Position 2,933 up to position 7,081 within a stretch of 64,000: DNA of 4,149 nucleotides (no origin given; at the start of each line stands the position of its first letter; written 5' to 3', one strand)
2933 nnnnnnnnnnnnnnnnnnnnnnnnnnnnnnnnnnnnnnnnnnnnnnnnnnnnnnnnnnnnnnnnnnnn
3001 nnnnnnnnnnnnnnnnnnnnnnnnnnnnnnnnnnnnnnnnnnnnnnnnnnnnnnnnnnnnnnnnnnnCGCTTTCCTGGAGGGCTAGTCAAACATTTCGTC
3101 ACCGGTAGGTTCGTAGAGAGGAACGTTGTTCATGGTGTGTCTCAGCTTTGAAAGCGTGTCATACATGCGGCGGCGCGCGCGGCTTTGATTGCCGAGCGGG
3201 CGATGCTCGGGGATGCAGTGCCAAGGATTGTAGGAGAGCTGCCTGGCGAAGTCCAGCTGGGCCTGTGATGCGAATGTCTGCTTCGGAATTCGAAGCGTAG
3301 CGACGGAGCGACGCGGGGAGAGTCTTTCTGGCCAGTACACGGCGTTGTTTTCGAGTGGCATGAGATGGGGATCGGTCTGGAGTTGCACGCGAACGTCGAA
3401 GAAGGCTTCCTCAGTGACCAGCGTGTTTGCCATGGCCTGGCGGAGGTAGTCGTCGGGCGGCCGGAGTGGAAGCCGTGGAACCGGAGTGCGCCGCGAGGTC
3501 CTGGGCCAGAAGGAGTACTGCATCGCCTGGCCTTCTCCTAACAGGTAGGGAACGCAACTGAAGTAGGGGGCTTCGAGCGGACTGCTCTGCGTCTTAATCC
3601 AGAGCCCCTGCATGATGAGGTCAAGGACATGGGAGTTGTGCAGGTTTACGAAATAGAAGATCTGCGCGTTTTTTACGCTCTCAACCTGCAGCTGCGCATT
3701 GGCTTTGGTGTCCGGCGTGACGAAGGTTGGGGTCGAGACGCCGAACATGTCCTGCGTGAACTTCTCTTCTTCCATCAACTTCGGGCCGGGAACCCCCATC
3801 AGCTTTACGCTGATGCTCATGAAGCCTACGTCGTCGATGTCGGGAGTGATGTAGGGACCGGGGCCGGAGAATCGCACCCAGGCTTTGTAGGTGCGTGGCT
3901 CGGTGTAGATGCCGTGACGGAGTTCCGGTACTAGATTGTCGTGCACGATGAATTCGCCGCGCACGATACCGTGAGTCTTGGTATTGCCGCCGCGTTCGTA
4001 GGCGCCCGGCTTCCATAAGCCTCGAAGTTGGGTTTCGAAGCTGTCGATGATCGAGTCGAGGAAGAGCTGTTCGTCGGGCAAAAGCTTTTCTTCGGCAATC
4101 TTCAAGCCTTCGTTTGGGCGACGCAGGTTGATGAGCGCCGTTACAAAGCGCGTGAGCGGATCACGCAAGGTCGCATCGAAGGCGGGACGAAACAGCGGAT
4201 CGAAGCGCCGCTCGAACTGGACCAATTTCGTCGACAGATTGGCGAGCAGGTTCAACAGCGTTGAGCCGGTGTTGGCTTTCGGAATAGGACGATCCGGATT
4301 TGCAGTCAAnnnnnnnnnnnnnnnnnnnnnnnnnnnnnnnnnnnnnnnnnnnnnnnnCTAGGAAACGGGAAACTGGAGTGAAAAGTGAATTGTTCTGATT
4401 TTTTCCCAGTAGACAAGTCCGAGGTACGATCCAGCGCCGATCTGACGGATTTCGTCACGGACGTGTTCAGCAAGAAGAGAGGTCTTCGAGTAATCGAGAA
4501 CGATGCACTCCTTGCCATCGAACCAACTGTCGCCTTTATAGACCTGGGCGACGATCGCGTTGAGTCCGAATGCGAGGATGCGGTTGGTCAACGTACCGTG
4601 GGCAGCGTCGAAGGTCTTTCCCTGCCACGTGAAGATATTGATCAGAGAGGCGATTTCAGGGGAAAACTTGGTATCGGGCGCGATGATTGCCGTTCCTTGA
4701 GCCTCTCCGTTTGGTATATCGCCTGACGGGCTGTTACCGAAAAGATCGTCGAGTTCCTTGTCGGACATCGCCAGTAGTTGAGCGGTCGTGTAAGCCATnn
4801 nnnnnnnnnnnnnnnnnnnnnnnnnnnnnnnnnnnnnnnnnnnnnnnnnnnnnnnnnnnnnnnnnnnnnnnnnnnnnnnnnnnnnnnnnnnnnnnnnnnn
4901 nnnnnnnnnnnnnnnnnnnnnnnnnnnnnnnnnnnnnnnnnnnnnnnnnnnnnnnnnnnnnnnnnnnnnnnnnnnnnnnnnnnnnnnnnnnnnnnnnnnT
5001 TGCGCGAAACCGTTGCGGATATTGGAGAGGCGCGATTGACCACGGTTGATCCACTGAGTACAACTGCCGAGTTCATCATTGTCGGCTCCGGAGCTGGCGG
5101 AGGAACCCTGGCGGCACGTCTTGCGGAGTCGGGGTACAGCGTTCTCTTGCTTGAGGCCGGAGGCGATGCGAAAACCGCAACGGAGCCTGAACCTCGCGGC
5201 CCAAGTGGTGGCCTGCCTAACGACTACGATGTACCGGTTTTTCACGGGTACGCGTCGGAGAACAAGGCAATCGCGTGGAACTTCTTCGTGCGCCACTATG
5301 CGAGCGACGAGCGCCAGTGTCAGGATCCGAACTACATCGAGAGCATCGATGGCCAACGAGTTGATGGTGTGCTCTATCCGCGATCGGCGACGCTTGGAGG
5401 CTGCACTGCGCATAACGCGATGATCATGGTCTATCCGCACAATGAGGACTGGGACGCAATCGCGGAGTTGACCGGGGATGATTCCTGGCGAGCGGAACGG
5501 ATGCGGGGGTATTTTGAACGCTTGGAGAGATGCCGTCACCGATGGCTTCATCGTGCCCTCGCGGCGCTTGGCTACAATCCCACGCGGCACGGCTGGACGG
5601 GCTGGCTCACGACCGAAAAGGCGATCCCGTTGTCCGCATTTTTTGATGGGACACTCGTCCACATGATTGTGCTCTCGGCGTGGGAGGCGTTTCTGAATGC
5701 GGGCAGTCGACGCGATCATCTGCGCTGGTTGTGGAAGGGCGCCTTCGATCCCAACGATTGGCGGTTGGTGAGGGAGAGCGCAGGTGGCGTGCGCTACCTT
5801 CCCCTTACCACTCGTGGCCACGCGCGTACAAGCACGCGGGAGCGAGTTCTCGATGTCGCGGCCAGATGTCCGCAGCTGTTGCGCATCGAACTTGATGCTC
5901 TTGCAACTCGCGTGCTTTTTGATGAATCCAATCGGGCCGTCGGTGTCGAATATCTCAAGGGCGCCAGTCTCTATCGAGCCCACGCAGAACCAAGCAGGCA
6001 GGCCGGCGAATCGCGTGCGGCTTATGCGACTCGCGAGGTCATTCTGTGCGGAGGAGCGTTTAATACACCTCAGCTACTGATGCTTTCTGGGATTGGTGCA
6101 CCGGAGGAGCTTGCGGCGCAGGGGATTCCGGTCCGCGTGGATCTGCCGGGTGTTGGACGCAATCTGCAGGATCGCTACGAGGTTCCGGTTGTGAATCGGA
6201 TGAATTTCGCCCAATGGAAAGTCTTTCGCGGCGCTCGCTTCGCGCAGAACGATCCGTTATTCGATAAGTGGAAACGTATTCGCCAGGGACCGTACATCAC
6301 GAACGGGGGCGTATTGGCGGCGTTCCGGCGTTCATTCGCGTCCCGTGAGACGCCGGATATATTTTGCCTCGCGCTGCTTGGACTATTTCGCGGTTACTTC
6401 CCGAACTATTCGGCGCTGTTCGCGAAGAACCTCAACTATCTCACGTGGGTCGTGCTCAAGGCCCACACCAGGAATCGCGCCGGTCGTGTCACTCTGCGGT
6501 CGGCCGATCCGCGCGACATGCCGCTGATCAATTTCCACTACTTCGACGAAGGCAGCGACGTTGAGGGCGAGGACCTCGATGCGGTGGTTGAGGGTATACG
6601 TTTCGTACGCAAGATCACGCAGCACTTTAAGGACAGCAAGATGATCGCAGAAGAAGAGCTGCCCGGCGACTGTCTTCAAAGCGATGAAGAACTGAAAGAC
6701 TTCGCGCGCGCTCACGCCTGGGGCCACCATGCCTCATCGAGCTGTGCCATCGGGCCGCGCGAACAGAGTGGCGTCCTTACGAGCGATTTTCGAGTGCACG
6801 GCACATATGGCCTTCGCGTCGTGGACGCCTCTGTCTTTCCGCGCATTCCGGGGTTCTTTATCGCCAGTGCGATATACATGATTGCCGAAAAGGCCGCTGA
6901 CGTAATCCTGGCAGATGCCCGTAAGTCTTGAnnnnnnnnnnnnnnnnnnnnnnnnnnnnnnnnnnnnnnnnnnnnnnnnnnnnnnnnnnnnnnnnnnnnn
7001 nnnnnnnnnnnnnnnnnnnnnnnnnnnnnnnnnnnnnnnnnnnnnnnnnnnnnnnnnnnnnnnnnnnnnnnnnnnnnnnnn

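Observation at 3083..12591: Uncharacterised six-gene flavin/heme oxidative cluster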

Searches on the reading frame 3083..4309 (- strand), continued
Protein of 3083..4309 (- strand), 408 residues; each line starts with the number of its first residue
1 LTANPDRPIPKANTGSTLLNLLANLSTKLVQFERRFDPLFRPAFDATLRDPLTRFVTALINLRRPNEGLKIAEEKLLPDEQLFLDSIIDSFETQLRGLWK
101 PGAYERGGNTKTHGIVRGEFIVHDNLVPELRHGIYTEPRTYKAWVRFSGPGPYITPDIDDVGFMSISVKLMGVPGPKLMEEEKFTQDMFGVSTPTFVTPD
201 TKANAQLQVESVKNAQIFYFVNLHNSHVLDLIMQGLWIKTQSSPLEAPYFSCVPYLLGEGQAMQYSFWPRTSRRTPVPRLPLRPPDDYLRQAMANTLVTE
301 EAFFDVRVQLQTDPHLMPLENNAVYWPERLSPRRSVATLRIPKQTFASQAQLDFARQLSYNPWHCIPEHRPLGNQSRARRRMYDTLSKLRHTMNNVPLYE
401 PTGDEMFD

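Call 68: search_solved_structures(query=A8, max_evalue=1, show_alignments=2)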
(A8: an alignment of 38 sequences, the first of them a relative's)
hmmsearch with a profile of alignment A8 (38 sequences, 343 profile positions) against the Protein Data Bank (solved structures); distinct sequences matched with E-value up to 1: 67 (the best 60 are shown).
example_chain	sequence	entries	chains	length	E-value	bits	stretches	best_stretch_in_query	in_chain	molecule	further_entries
3e4w_A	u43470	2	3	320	1.8e-15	60.1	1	79-327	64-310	Putative uncharacterized protein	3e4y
6pt7_A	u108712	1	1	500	4.8e-08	35.6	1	42-158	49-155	Catalase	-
1hbz_A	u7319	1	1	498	5.9e-08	35.3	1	42-284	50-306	CATALASE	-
1gwe_A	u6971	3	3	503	7.8e-08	34.9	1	42-280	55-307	Catalase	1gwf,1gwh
9t0m_A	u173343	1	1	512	8.2e-08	34.9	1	42-280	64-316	Catalase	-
1u5u_A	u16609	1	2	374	2.6e-07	33.2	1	216-277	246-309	Allene oxide synthase-lipoxygenase protein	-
6rjr_A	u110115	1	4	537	4.7e-07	32.4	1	44-301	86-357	Catalase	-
9t0l_A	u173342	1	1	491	1e-06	31.2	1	32-280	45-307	Catalase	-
4b7f_A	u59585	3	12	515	1.2e-06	31.1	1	34-272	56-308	Catalase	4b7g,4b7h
1a4e_A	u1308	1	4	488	3.3e-06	29.6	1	43-289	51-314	CATALASE A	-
3dy5_A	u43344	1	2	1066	4.1e-06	29.3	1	216-277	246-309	Allene oxide synthase-lipoxygenase protein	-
1h6n_A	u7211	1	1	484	6.4e-06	28.6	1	42-166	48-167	CATALASE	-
1e93_A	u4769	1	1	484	7e-06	28.5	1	42-155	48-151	CATALASE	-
1h7k_A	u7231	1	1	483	7.1e-06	28.5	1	42-164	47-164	CATALASE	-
1m85_A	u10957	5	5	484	7.1e-06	28.5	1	42-164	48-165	catalase | CATALASE COMPOUND II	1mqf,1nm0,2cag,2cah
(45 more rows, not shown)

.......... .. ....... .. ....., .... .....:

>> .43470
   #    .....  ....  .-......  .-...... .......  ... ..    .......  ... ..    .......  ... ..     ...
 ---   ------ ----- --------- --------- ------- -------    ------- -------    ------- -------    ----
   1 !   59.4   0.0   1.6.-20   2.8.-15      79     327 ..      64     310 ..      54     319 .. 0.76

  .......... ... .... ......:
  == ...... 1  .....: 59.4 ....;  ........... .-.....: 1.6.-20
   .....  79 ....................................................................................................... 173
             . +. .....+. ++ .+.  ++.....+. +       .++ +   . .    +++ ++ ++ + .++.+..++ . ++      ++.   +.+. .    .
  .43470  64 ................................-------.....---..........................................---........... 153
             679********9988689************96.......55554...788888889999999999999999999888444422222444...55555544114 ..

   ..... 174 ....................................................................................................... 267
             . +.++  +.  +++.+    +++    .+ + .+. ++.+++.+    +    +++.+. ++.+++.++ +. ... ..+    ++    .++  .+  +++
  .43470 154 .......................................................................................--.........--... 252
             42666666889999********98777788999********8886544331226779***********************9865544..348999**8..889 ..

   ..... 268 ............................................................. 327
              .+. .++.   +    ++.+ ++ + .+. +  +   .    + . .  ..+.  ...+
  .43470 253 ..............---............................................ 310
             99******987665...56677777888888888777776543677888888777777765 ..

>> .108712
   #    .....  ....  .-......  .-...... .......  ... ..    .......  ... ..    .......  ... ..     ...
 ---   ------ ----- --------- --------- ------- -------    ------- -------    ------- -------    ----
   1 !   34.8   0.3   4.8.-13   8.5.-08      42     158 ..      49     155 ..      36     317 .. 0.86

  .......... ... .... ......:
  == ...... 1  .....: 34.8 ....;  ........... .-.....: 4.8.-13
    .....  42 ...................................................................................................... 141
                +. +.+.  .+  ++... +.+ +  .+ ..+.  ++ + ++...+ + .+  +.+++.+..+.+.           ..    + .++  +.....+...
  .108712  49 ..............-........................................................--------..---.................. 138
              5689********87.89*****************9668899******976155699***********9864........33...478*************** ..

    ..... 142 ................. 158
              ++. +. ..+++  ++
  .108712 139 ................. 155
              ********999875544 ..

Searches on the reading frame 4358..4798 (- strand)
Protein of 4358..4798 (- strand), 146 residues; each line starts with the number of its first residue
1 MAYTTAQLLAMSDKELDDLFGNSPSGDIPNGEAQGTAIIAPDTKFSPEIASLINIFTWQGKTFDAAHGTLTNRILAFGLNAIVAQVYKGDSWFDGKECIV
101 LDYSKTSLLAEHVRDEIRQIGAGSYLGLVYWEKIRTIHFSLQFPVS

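Call 4: search_protein_families(library=pfam, proteins=[window:4358-4798:-], max_evalue=0.01)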
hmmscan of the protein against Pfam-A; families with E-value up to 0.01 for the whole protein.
window:4358-4798:- (146 aa): 0 families

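Call 5: search_protein_families(library=ncbifam, proteins=[window:4358-4798:-], max_evalue=0.01)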
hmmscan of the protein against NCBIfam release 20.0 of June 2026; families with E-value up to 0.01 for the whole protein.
window:4358-4798:- (146 aa): 0 families

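Call 14: search_protein_families(library=pfam, proteins=[window:4358-4798:-], max_evalue=10)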
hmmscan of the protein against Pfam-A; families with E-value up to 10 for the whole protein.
window:4358-4798:- (146 aa): 1 family
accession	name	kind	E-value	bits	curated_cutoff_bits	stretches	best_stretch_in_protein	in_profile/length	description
PF06568.16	DUF1127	-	0.27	11.4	23.3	1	4-19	14-29/37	Domain of unknown function (DUF1127)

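Call 30: search_solved_structures(query=A4, max_evalue=10, show_alignments=2)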
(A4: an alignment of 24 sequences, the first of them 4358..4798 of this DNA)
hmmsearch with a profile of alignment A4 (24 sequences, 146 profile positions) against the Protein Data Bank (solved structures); distinct sequences matched with E-value up to 10: 3.
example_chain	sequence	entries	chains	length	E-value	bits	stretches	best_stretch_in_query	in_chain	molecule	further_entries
7dna_F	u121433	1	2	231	0.17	14.8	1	10-46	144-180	Green-to-red photoconvertible GFP-like protein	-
7dmx_A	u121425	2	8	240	0.19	14.7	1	10-46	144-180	PhoCl green | Green-to-red photoconvertible GFP-like protein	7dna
7dnb_C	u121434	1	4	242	0.2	14.7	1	10-46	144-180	PhoCl Barrel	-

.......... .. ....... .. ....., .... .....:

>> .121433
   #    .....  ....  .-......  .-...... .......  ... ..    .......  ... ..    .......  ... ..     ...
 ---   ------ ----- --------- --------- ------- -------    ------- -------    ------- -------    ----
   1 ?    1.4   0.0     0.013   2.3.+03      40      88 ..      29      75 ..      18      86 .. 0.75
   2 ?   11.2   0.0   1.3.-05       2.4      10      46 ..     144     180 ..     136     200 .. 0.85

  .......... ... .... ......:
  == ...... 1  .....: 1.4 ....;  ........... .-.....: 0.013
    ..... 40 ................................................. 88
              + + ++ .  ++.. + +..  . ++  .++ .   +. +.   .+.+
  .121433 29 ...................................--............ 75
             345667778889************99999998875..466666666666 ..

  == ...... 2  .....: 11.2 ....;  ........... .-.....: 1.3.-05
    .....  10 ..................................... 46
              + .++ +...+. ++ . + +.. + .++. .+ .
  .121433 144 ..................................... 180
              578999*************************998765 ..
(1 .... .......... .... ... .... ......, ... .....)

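Call 31: search_protein_families(library=pfam, alignment_id=A4, max_evalue=1)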
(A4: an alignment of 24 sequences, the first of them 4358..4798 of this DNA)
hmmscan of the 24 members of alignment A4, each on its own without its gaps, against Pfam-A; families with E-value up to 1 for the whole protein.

A. member 1, window:4358-4798:- (146 aa): 1 family
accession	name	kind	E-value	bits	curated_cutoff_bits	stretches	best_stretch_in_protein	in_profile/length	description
PF06568.16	DUF1127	-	0.27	11.4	23.3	1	4-19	14-29/37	Domain of unknown function (DUF1127)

B. families by the number of members that match (of 24 scanned): 4 families
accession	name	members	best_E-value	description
PF19184.5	DUF5866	3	0.013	Family of unknown function (DUF5866)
PF01095.25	Pectinesterase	1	0.036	Pectinesterase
PF19265.4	DUF5908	1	0.054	Family of unknown function (DUF5908)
PF06568.16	DUF1127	1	0.27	Domain of unknown function (DUF1127)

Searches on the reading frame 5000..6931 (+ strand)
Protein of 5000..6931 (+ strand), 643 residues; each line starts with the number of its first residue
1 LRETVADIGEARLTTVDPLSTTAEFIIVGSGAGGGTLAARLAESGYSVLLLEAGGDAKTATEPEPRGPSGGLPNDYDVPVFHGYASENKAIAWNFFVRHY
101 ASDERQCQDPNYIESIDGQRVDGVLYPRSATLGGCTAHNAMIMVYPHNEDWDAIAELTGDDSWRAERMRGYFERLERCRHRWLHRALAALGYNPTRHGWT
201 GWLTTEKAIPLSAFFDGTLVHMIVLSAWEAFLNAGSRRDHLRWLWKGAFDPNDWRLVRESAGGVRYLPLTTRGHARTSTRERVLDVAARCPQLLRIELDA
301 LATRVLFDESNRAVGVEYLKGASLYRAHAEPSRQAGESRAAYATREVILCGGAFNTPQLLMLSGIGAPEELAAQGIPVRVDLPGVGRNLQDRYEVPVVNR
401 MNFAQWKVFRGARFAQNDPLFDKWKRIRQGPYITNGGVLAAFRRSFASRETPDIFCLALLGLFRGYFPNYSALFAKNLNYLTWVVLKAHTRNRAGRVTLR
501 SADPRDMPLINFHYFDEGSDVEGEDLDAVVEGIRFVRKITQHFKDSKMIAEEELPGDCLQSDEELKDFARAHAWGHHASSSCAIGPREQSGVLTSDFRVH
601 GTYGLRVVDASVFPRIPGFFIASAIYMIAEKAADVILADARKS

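Call 4: search_protein_families(library=pfam, proteins=[window:5000-6931:+], max_evalue=0.01)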
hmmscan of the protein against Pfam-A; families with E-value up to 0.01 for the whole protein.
window:5000-6931:+ (643 aa): 3 families
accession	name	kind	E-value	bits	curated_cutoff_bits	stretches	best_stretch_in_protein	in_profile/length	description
PF05199.19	GMC_oxred_C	-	1.7e-28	100.3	24.6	1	493-629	3-139/139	GMC oxidoreductase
PF00732.25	GMC_oxred_N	-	1e-20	74.9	23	1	123-393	18-217/218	GMC oxidoreductase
PF13450.12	NAD_binding_8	-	2.4e-07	31.4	21.9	1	27-86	1-57/68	NAD(P)-binding Rossmann-like domain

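Call 5: search_protein_families(library=ncbifam, proteins=[window:5000-6931:+], max_evalue=0.01)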
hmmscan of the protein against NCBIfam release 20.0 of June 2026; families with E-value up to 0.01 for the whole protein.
window:5000-6931:+ (643 aa): 8 families
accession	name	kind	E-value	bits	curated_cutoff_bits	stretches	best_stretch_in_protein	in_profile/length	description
NF002550.0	PRK02106.1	subfamily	1.8e-69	234.8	605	3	273-639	196-536/563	choline dehydrogenase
TIGR01810.1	betA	equivalog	1.9e-58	198.4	732.1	3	272-638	188-528/532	choline dehydrogenase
TIGR03970.1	mycofact_MftG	equivalog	8.8e-40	137.1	387.45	3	259-401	176-300/487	mycofactocin dehydrogenase MftG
NF038210.1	GMC_mycofac_3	equivalog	1.9e-12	46.8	300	1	26-59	2-35/418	mycofactocin system GMC family oxidoreductase MftG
TIGR04542.1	GMC_mycofac_2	equivalog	2e-07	30.4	400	0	26-61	3-39/425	mycofactocin system GMC family oxidoreductase MftG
NF058674.1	CholsOxChoxAB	equivalog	3.5e-07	29.1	850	1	24-55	7-38/535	cholesterol oxidase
TIGR02032.1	GG-red-SF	subfamily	0.00082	19.2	158.8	1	25-53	3-31/297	geranylgeranyl reductase family protein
NF005612.0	PRK07364.1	equivalog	0.0047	15.5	487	1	18-60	14-56/415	FAD-dependent hydroxylase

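Call 62: search_solved_structures(query=window:5000-6931:+, max_evalue=1e-20)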
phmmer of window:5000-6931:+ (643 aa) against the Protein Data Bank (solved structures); distinct sequences matched with E-value up to 1e-20: 38.
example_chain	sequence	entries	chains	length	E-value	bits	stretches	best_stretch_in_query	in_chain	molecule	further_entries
8b7s_A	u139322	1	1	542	8.2e-41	143.1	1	263-641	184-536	Chloramphenicol-inactivating oxidoreductase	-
9ugm_A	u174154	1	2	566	5.3e-39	137.1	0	488-639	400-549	FAD containing choline oxidase mutant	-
8rpf_A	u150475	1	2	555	1.1e-37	132.8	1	336-639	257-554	alcohol oxidase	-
3nne_A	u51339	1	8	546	1.4e-37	132.4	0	488-637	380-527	Choline oxidase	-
3ljp_A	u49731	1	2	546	1.4e-37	132.4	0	488-637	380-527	Choline oxidase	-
2jbv_A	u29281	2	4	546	3.5e-37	131.1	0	488-637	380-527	CHOLINE OXIDASE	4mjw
9lq0_A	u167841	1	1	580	4.6e-37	130.7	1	269-636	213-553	Oxygen-dependent choline dehydrogenase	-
8rpg_A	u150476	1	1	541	2.6e-34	121.6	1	316-636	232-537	Alcohol oxidase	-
5zu2_A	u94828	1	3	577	5.3e-34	120.6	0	475-639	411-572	formate oxidase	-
5zu3_A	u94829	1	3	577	7e-34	120.2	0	475-639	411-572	Formate oxidase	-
3q9t_A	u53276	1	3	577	7.2e-34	120.2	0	475-639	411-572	Choline dehydrogenase and related flavoproteins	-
4h7u_A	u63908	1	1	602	3.4e-33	117.9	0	115-395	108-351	Pyranose dehydrogenase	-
5oc1_A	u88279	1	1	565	9.6e-32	113.1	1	325-639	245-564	Aryl-alcohol oxidase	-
3fim_B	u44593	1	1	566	3e-31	111.5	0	330-639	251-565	Aryl-alcohol oxidase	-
6zh7_A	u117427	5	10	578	7.3e-31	110.2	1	343-638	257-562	Fatty acid photodecarboxylase, chloroplastic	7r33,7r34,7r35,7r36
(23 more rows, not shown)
